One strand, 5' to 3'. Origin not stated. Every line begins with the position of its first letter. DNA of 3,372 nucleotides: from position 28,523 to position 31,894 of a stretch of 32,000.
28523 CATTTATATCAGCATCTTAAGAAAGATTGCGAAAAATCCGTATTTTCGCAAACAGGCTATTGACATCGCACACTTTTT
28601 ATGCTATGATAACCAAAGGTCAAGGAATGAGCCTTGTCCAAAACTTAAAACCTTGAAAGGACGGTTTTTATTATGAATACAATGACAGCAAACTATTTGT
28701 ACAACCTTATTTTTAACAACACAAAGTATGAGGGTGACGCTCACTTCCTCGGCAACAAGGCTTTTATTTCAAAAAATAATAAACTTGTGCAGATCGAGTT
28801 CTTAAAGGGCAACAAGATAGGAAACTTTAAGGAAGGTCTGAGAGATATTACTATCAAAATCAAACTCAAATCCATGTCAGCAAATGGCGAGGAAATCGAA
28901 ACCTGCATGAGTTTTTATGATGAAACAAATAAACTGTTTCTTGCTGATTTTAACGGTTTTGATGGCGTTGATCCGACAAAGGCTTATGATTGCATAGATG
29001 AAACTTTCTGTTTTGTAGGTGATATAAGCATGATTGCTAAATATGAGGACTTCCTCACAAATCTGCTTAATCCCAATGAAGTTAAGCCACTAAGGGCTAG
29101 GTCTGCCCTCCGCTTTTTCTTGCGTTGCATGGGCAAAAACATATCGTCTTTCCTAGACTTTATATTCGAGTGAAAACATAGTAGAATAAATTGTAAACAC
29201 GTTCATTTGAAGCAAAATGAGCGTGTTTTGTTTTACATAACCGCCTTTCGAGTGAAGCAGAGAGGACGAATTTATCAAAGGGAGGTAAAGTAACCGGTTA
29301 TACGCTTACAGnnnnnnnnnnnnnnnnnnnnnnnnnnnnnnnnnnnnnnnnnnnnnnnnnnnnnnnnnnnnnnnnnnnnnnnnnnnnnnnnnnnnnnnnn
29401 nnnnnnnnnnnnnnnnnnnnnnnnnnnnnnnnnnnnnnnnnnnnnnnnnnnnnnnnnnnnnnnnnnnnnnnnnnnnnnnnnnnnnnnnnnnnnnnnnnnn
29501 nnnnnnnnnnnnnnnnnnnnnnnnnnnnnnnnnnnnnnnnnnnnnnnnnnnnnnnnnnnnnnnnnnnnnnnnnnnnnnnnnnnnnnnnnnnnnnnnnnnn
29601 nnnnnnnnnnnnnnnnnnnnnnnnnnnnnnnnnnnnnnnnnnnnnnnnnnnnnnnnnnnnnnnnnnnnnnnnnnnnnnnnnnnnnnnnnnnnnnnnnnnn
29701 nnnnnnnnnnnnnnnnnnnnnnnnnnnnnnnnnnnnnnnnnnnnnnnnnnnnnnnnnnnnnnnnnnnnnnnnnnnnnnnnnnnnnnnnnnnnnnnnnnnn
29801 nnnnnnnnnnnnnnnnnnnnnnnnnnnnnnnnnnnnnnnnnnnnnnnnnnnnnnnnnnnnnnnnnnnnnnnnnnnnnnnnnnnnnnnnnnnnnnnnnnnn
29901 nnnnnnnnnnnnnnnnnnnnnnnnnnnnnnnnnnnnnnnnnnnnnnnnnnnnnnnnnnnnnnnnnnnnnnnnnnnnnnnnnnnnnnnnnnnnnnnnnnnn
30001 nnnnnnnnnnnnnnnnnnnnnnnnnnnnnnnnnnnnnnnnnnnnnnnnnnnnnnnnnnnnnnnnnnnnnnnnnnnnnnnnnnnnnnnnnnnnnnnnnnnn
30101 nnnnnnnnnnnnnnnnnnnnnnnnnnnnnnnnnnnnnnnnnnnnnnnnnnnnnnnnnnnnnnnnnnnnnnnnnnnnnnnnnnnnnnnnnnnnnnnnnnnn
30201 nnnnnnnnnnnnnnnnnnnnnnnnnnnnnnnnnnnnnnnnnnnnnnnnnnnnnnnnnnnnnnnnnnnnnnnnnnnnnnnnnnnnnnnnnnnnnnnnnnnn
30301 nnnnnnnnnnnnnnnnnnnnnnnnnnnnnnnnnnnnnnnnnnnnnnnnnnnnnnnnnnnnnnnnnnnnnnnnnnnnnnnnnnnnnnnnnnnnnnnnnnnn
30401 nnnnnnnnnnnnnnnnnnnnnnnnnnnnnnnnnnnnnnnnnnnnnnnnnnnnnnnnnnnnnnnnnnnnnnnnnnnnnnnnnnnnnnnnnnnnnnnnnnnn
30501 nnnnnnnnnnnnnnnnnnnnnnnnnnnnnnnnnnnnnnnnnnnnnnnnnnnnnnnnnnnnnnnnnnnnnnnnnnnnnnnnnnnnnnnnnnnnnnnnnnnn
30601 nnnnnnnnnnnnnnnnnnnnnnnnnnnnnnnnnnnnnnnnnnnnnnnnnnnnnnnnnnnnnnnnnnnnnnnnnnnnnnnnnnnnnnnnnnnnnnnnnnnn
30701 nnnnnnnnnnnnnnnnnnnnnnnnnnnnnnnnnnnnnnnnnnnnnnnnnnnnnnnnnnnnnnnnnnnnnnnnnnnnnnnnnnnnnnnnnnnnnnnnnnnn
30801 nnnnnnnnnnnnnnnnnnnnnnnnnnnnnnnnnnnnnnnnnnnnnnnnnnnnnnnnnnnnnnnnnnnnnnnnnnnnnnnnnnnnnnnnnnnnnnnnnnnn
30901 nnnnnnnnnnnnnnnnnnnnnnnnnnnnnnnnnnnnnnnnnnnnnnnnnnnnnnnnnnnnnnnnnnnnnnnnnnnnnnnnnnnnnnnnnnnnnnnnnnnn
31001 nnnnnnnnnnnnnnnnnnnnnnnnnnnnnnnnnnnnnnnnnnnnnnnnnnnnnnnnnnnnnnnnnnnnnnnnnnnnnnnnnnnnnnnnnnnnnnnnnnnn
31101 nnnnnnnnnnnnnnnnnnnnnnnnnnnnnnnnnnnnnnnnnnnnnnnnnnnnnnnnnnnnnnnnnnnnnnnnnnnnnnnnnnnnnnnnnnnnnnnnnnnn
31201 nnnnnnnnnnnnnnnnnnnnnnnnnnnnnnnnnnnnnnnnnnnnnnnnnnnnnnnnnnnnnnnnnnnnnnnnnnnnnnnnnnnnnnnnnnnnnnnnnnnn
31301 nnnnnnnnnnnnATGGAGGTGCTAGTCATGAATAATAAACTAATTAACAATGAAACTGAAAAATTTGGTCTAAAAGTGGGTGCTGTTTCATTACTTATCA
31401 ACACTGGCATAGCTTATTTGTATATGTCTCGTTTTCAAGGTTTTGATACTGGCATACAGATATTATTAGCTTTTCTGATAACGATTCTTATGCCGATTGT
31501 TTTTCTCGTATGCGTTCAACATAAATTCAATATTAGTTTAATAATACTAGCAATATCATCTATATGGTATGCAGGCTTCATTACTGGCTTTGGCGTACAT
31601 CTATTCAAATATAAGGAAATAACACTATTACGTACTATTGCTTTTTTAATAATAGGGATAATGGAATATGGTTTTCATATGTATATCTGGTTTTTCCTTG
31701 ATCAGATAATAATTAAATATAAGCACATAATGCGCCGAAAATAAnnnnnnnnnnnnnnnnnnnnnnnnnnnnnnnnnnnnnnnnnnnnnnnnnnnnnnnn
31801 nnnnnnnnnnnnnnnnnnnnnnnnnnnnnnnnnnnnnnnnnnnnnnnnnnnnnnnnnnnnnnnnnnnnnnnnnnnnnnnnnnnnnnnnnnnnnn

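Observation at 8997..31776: A perfect 16-bp palindrome, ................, occurs four times across the element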

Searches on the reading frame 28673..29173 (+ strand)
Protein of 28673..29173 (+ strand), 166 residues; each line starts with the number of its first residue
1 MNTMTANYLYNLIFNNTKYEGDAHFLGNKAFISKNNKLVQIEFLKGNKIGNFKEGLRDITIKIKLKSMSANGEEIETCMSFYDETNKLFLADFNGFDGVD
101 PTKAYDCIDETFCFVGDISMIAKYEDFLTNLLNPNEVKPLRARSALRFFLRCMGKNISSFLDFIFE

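Call 16: find_encoding_contigs(protein=window:28673-29173:+, flank=10000, max_places=6)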
Protein window:28673-29173:+ (166 aa): 14 contigs read that carry it; 6 places shown.
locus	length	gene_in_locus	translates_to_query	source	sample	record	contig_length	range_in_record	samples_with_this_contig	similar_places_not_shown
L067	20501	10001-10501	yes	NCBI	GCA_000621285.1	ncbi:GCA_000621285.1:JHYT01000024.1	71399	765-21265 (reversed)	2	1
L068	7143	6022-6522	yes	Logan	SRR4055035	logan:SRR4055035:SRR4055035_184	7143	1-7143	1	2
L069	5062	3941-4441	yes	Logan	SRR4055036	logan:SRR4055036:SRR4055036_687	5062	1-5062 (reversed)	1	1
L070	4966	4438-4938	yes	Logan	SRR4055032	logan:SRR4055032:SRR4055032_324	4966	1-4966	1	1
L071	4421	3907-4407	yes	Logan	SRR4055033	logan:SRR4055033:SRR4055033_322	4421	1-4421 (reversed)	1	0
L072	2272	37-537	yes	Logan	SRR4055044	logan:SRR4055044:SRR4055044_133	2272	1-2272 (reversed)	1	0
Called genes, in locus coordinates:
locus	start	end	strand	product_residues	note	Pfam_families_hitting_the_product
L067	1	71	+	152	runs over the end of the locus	-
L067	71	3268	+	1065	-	PF18555:MobL, PF23310:TPR_27 (faint), PF08238:Sel1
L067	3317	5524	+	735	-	PF02534:T4SS-DNA_transf, PF10412:TrwB_AAD_bind, PF12696:TraG-D_C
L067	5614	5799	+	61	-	-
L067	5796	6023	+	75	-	PF10723:RepB-RCR_reg (weak)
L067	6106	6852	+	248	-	PF04492:Phage_rep_O (faint), PF13545:HTH_Crp_2 (weak), PF21984:DnaD_N (faint), PF13730:HTH_36 (weak), PF24409:wHTH-PRTase_assc (faint), PF13412:HTH_24 (faint)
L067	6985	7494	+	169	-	PF12844:HTH_19 (faint), PF13560:HTH_31 (weak), PF01381:HTH_3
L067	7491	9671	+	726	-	PF01751:Toprim, PF01131:Topoisom_bac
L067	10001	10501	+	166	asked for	-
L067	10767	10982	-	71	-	-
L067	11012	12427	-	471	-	-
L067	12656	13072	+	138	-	-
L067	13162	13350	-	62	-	-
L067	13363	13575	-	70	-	-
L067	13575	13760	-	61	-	-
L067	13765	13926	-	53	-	-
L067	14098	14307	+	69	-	PF03869:Arc (weak)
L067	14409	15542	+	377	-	-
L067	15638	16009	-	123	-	-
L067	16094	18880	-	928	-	PF20464:MmeI_N, PF20465:MmeI_hel, PF20473:MmeI_Mtase, PF07669:Eco57I, PF20466:MmeI_TRD, PF20467:MmeI_C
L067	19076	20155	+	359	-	-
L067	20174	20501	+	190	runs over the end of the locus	-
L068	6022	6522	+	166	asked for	-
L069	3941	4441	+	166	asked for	-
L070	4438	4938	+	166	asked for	-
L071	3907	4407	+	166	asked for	-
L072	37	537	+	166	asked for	-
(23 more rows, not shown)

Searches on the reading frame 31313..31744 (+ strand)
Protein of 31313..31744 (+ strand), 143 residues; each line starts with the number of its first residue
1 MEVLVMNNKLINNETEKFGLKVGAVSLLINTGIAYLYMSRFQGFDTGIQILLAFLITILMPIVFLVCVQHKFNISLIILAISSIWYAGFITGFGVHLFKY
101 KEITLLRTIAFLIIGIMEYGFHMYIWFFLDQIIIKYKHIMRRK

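Call 15: find_encoding_contigs(protein=window:31313-31744:+, flank=10000, max_places=6)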
Protein window:31313-31744:+ (143 aa): no gene with exactly this product is on record in the collection.
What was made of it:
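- Tried and rejected: It is not on record (call 15).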
